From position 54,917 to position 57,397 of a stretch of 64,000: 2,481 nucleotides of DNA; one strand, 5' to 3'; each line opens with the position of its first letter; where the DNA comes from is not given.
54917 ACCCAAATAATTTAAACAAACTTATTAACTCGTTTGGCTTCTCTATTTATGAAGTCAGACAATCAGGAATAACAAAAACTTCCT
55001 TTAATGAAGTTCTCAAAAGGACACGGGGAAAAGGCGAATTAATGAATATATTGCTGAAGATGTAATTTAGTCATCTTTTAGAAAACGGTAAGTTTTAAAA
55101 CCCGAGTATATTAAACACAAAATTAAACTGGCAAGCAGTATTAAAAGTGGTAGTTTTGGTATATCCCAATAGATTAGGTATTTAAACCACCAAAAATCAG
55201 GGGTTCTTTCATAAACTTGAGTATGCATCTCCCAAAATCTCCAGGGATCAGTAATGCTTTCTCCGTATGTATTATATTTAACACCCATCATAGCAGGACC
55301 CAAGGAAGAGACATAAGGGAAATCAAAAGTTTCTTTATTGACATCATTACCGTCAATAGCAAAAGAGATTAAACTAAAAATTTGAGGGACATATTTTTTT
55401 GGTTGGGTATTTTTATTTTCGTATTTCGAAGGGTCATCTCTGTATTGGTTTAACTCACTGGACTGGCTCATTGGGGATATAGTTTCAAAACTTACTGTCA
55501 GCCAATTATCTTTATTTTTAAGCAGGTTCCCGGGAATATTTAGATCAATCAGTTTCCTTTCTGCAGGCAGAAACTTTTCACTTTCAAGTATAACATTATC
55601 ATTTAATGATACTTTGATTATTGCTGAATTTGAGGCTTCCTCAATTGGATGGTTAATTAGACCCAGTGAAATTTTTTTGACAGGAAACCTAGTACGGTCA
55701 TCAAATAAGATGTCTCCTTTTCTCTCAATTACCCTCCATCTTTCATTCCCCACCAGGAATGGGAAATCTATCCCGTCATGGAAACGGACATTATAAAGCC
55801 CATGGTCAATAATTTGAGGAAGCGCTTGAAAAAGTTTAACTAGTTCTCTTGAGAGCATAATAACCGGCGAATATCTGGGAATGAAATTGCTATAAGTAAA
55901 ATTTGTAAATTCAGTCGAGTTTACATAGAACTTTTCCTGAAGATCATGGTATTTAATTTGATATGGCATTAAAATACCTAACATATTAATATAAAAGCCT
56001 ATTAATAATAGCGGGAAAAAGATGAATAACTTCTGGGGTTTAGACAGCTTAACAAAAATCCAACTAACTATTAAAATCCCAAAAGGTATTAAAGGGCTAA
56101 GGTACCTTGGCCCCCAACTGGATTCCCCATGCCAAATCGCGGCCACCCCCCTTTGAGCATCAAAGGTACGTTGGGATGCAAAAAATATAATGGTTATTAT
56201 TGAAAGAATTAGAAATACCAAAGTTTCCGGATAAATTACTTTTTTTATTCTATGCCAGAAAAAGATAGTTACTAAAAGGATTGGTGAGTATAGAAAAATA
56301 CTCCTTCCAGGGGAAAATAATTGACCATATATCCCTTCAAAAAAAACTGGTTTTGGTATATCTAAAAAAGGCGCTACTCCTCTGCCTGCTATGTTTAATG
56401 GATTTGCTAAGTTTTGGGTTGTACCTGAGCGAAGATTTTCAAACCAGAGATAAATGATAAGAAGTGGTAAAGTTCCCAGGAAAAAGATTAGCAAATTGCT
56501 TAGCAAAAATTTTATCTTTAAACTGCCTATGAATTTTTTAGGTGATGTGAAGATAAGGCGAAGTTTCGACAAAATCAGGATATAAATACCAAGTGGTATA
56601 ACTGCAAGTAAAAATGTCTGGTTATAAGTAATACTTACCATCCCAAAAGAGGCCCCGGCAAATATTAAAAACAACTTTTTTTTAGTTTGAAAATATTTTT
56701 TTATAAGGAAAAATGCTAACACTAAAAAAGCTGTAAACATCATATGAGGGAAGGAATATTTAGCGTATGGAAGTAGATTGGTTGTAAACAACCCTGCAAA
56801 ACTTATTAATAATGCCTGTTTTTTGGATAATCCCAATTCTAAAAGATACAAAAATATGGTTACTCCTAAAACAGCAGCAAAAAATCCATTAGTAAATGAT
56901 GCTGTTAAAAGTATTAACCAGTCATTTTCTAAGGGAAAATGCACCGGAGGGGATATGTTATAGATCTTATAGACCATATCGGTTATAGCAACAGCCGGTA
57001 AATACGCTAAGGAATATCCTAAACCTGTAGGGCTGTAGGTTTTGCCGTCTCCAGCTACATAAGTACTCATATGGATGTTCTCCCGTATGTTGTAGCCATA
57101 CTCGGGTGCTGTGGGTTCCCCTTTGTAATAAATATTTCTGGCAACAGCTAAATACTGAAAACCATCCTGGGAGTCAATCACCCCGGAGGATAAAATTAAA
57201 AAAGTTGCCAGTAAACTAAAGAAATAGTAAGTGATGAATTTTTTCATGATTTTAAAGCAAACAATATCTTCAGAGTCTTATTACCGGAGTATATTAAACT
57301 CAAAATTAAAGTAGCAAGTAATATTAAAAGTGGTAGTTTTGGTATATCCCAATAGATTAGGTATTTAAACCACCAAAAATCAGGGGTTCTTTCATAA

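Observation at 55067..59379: Tandem GT-C paralogs with a mosaic gene-conversion pattern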

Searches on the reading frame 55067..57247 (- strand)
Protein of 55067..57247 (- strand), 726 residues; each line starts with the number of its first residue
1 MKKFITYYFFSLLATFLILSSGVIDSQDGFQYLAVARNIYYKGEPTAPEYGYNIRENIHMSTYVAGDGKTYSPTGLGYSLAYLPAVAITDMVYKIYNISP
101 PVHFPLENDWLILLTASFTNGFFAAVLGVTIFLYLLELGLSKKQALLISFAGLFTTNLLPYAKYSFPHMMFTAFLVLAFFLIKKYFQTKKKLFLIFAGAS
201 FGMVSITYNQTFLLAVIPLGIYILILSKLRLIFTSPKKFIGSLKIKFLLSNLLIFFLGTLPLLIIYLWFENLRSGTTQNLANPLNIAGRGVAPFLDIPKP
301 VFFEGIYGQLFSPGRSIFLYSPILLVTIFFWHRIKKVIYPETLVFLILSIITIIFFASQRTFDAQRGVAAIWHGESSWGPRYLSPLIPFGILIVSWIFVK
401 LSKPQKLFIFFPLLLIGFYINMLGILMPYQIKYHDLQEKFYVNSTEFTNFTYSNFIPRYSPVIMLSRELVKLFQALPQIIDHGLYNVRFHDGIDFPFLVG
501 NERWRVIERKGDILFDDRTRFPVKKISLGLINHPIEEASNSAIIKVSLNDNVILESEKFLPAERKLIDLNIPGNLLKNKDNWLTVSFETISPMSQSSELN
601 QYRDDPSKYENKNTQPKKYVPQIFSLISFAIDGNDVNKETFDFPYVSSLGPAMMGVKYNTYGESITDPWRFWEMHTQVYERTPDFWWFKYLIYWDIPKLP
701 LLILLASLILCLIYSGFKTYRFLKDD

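Call 5: search_protein_families(library=pfam, proteins=[window:55067-57247:-], max_evalue=0.01)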
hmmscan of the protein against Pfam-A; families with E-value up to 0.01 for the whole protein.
window:55067-57247:- (726 aa): 1 family
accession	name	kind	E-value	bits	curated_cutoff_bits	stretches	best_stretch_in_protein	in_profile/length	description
PF19447.4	DUF5985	-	0.0044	17.8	27.3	1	169-207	8-45/86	Family of unknown function (DUF5985)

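Call 7: search_protein_families(library=ncbifam, proteins=[window:55067-57247:-], max_evalue=1)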
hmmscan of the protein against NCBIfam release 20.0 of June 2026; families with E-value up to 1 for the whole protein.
window:55067-57247:- (726 aa): 1 family
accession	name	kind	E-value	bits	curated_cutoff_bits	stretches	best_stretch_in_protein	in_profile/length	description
NF047440.1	LA3751_2_3_fam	subfamily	3.6e-05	22.8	200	1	120-427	105-388/460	LA_3751/LA_3752 family putative glycosyltransferase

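Call 8: search_solved_structures(query=window:55067-57247:-, max_evalue=10)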
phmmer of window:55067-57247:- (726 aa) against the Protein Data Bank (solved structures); distinct sequences matched with E-value up to 10: 0.

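Call 10: find_homologous_proteins(query=window:55067-57247:-, max_evalue=0.001)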
Query window:55067-57247:- (726 aa): 269 proteins with E <= 0.001 among 8000 candidates; the best 120 are listed.
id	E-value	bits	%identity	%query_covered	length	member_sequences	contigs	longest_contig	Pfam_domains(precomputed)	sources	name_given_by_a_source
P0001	0.0e+0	1636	100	100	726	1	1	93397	-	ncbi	-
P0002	0.0e+0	1125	68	99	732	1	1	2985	-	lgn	-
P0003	0.0e+0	1068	66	99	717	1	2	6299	-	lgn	-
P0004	0.0e+0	1042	67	98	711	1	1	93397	-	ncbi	-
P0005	2.0e-292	990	61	97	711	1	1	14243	-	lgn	-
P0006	3.9e-292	989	61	99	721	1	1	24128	-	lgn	-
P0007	3.2e-287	973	61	99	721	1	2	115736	-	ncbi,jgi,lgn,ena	-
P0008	3.0e-282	957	59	100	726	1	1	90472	-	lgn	-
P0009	4.7e-278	943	59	100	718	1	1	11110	-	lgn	-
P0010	2.3e-277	941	60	99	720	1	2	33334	-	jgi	-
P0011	2.4e-276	937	59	98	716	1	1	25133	-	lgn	-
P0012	6.6e-268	909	56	97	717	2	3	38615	-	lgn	-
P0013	1.2e-263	895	55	99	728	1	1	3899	-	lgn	-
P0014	1.1e-261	889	61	91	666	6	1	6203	-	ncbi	-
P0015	3.4e-257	874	55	100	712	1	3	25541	-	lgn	-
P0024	6.9e-240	817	54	98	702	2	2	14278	-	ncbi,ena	-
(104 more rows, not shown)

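Call 15: find_encoding_contigs(protein=P0001, flank=3000, max_places=3)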
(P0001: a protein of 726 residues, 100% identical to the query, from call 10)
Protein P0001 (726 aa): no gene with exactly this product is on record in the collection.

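Call 16: find_encoding_contigs(protein=P0024, flank=8000, max_places=3)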
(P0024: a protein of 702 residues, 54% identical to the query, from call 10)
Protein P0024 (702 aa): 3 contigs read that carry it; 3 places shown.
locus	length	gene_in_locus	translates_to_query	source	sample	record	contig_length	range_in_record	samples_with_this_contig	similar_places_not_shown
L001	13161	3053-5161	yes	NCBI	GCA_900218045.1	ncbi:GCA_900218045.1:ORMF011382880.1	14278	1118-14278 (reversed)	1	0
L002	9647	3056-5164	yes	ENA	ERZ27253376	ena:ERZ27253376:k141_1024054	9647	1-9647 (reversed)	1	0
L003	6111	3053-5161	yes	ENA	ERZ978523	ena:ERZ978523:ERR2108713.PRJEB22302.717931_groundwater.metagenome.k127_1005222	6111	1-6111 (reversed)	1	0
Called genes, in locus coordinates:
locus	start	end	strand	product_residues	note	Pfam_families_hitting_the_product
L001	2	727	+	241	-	?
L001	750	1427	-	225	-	PF08241:Methyltransf_11, PF13489:Methyltransf_23 (weak), PF13649:Methyltransf_25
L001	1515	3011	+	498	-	PF01943:Polysacc_synt, PF13440:Polysacc_synt_3, PF03023:MurJ (weak), PF01554:MatE (weak)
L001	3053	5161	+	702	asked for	-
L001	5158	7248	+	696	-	-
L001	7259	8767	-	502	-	PF13231:PMT_2 (weak)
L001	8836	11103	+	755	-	-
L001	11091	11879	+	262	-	PF01061:ABC2_membrane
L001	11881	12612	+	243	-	PF00005:ABC_tran, PF02463:SMC_N (faint), PF13304:AAA_21 (faint)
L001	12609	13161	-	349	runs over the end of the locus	-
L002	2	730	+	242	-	?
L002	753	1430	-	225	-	PF08241:Methyltransf_11, PF13489:Methyltransf_23 (weak), PF13649:Methyltransf_25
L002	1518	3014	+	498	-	PF01943:Polysacc_synt, PF13440:Polysacc_synt_3, PF03023:MurJ (weak), PF01554:MatE (weak)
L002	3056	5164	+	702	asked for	-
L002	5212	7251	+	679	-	-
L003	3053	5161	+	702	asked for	-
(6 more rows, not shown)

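Call 18: find_related_loci(query=A1, collection=genome_contigs, flank=8000)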
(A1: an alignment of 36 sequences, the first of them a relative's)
Query A1 (726 aa) in genome_contigs; peptide patterns used: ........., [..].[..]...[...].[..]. (x = any residue, [..] = any of these).
116 stretches matched a pattern; 57 encode a relative of the query (tblastn E <= 1e-3); 56 distinct loci.
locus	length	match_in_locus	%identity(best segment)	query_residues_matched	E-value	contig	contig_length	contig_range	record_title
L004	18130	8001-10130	53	1-726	0e+0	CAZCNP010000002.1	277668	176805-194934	MAG TPA_asm: uncultured Gammaproteobacteria bacterium isolate binchicken_co38_1123 genome assembly, contig: NODE_94_leng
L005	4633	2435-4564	53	1-718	0e+0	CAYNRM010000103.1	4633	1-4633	MAG TPA_asm: uncultured Gammaproteobacteria bacterium isolate SRP128246_co1_67 genome assembly, contig: NODE_53204_lengt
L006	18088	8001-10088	52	1-725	0e+0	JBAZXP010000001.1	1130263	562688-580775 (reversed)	MAG: Microgenomates group bacterium isolate SO_2017_GW1_59 NODE_11_length_1130263_cov_5.408407_OW334_2017, whole genome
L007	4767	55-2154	50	1-723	0e+0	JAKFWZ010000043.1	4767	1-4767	MAG: Candidatus Daviesbacteria bacterium isolate ND2_Bin_11 ND2_0002585, whole genome shotgun sequence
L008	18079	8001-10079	50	1-724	0e+0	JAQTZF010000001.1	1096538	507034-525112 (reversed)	MAG: Candidatus Daviesbacteria bacterium isolate STC_54 NODE_2_length_1096538_cov_10.617223_Sandtown_C, whole genome sho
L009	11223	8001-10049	49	20-724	0e+0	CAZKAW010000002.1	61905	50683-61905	MAG TPA_asm: uncultured Gammaproteobacteria bacterium isolate binchicken_co38_470 genome assembly, contig: NODE_1136_len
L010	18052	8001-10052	50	1-713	0e+0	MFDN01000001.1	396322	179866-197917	MAG: Candidatus Daviesbacteria bacterium RIFCSPLOWO2_01_FULL_39_23 rifcsplowo2_01_scaffold_1, whole genome shotgun seque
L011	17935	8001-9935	53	20-698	0e+0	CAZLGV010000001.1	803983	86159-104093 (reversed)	MAG TPA_asm: uncultured Gammaproteobacteria bacterium isolate SRP269290_co2_1 genome assembly, contig: NODE_1_length_803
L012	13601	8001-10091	51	1-723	0e+0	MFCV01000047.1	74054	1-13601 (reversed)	MAG: Candidatus Daviesbacteria bacterium RIFCSPHIGHO2_02_FULL_36_13 rifcsphigho2_02_scaffold_875, whole genome shotgun s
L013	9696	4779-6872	50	1-721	0e+0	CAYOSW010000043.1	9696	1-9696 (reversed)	MAG TPA_asm: uncultured Gammaproteobacteria bacterium isolate binchicken_co105_397 genome assembly, contig: NODE_9179_le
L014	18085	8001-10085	48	1-720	0e+0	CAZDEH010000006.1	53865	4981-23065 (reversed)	MAG TPA_asm: uncultured Gammaproteobacteria bacterium isolate SRP050083_co3_643 genome assembly, contig: NODE_323_length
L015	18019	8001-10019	45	21-718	0e+0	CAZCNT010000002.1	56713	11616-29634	MAG TPA_asm: uncultured Gammaproteobacteria bacterium isolate SRP050083_co1_418 genome assembly, contig: NODE_128_length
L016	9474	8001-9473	54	22-526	1e-170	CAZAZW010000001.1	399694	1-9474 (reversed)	MAG TPA_asm: uncultured Gammaproteobacteria bacterium isolate SRP090828_co2_161 genome assembly, contig: NODE_2_length_3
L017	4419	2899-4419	53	1-518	5e-165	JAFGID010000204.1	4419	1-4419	MAG: Ignavibacteriales bacterium isolate Zod_Metabat.179 k87_6035667, whole genome shotgun sequence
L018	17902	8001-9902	41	20-695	3e-148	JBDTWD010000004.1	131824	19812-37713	MAG: Candidatus Woesebacteria bacterium isolate cluster3_bin.83 NODE_168_length_131824_cov_12.440164, whole genome shotg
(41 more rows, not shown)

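Call 22: find_encoding_contigs(protein=P0007, flank=8000, max_places=2)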
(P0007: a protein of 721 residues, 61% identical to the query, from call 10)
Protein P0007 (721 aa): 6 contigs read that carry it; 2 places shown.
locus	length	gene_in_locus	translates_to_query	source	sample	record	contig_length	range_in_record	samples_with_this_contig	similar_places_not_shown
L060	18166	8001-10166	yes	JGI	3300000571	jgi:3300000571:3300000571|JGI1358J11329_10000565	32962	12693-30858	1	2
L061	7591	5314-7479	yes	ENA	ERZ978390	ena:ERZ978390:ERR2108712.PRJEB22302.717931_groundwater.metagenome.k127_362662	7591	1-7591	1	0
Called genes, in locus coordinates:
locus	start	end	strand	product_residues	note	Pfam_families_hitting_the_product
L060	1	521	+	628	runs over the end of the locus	-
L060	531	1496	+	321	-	PF01408:GFO_IDH_MocA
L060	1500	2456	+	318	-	PF01408:GFO_IDH_MocA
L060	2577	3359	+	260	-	PF00483:NTP_transferase, PF12804:NTP_transf_3 (faint)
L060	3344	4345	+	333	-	PF00106:adh_short (weak), PF01370:Epimerase, PF02719:Polysacc_synt_2, PF04321:RmlD_sub_bind, PF08659:KR (weak), PF01073:3Beta_HSD, PF16363:GDP_Man_Dehyd, PF07993:NAD_binding_4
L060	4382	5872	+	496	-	PF01554:MatE (faint), PF01943:Polysacc_synt, PF13440:Polysacc_synt_3, PF03023:MurJ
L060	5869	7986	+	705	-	-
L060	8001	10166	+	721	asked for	-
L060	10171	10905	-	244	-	PF00005:ABC_tran, PF02463:SMC_N (faint)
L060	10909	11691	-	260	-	PF01061:ABC2_membrane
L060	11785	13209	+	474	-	PF00535:Glycos_transf_2, PF10111:Glyco_tranf_2_2 (faint), PF13641:Glyco_tranf_2_3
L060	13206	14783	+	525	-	PF00534:Glycos_transf_1, PF13692:Glyco_trans_1_4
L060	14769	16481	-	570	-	PF19830:DUF6311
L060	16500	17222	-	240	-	PF00535:Glycos_transf_2, PF10111:Glyco_tranf_2_2 (weak)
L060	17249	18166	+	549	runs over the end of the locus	-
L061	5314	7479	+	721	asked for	-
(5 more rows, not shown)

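Call 23: find_encoding_contigs(protein=P0005, flank=8000, max_places=2)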
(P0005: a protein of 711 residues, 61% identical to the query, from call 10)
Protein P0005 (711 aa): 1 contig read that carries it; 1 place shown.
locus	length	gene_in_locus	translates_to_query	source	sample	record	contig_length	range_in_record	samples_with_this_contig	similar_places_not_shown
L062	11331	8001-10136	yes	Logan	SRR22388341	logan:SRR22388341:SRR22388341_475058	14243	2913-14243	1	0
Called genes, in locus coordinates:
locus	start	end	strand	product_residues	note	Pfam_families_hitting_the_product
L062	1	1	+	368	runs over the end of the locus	PF01041:DegT_DnrJ_EryC1, PF01053:Cys_Met_Meta_PP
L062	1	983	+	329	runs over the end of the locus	PF00106:adh_short, PF04321:RmlD_sub_bind, PF01073:3Beta_HSD, PF01370:Epimerase, PF02719:Polysacc_synt_2, PF07993:NAD_binding_4, PF08659:KR, PF13460:NAD_binding_10, +2 more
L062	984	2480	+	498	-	PF01943:Polysacc_synt, PF13440:Polysacc_synt_3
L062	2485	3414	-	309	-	-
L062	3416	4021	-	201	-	-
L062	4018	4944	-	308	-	PF01531:Glyco_transf_11 (faint)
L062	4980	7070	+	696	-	-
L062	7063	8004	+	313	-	PF05575:V_cholerae_RfbT, PF02475:TRM5-TYW2_MTfase, PF05050:Methyltransf_21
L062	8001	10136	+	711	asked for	-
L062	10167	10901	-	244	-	PF00005:ABC_tran, PF02463:SMC_N (faint)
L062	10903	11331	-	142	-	?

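Call 24: find_encoding_contigs(protein=P0009, flank=8000, max_places=1)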
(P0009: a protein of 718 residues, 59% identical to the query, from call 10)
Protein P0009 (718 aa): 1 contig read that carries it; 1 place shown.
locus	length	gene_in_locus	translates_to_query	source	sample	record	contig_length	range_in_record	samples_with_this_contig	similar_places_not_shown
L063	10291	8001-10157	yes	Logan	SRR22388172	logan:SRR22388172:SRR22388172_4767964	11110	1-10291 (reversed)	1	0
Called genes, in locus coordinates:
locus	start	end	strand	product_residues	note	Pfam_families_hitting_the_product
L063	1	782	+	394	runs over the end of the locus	-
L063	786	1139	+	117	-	-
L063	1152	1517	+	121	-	PF11969:DcpS_C (weak), PF01230:HIT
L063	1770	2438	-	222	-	PF00300:His_Phos_1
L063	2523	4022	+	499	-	PF01943:Polysacc_synt, PF13440:Polysacc_synt_3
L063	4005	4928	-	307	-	PF01531:Glyco_transf_11 (weak)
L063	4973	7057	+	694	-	-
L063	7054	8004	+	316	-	PF05575:V_cholerae_RfbT (weak), PF02475:TRM5-TYW2_MTfase (weak), PF05050:Methyltransf_21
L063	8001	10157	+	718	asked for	-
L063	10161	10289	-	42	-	?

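Call 25: find_encoding_contigs(protein=P0011, flank=8000, max_places=1)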
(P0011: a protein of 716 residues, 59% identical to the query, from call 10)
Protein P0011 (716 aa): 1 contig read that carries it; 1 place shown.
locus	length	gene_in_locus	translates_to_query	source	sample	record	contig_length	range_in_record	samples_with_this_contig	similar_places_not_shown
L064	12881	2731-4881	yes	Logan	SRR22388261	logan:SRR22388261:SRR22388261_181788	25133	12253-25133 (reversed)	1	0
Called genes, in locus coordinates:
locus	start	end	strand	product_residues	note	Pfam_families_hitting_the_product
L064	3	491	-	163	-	?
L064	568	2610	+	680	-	-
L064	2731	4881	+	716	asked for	-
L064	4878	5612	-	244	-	PF00005:ABC_tran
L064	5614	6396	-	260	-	PF01061:ABC2_membrane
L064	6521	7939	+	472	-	PF00535:Glycos_transf_2, PF10111:Glyco_tranf_2_2 (faint), PF13506:Glyco_transf_21 (faint), PF13641:Glyco_tranf_2_3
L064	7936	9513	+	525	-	PF00534:Glycos_transf_1, PF13692:Glyco_trans_1_4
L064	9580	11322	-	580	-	-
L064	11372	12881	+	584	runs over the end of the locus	-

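Call 26: find_encoding_contigs(protein=P0003, flank=8000, max_places=2)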
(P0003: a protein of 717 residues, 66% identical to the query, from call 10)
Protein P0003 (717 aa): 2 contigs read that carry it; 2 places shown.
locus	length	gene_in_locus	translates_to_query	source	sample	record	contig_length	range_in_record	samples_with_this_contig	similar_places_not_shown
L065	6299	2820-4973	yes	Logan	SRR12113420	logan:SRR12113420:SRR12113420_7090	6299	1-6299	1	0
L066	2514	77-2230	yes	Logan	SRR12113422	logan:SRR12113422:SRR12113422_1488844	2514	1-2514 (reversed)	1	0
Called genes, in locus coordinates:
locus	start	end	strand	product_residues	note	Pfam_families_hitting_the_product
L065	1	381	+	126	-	?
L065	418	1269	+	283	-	PF07719:TPR_2 (faint), PF00515:TPR_1 (faint), PF13424:TPR_12 (weak)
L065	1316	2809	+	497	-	PF01943:Polysacc_synt, PF13440:Polysacc_synt_3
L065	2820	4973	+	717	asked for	-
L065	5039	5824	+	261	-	PF01061:ABC2_membrane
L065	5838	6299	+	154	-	?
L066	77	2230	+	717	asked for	-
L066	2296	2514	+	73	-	?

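Call 27: find_encoding_contigs(protein=P0002, flank=8000, max_places=2)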
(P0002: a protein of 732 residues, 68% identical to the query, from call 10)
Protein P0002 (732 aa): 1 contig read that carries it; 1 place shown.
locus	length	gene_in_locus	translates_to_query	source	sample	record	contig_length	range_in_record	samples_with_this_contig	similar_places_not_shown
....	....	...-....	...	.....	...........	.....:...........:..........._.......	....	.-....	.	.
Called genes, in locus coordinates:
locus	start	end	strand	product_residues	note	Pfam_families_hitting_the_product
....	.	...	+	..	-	?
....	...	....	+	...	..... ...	-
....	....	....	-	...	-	?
